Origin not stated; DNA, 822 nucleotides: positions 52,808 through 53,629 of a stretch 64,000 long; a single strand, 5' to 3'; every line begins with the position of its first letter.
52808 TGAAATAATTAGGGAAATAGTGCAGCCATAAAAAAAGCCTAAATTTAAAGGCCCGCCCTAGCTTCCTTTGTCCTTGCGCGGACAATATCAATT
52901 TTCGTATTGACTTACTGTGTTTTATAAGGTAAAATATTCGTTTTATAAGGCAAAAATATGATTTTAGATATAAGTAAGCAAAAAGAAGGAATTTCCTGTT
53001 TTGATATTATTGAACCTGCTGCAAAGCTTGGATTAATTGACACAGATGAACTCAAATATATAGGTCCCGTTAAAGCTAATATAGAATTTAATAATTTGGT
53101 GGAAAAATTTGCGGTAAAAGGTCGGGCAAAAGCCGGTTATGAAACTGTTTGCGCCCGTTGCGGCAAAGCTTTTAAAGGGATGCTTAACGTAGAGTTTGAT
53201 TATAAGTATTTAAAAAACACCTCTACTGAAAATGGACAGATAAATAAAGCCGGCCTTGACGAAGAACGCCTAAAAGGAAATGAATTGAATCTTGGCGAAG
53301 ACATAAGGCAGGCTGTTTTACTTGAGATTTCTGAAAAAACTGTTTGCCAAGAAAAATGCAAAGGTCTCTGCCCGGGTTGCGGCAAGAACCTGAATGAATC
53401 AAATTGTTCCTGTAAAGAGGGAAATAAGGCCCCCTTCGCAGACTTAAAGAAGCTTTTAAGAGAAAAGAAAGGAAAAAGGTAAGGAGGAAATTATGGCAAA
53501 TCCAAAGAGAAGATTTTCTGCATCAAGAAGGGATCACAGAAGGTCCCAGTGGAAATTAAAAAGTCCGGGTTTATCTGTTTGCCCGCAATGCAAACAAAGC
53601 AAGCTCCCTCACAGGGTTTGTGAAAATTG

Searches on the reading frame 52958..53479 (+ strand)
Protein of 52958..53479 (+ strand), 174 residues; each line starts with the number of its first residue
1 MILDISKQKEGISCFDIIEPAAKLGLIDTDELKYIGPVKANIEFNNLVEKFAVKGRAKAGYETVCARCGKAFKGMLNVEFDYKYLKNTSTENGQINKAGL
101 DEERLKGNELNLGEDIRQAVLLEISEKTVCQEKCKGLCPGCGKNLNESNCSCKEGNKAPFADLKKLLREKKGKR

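Call 19: search_protein_families(library=pfam, proteins=[window:52958-53479:+], max_evalue=0.00001)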
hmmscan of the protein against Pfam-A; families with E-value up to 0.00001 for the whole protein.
window:52958-53479:+ (174 aa): 1 family
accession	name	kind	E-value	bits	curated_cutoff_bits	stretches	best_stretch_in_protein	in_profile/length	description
PF02620.22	YceD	-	2.4e-22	79.6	33.2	1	53-166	1-118/119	Large ribosomal RNA subunit accumulation protein YceD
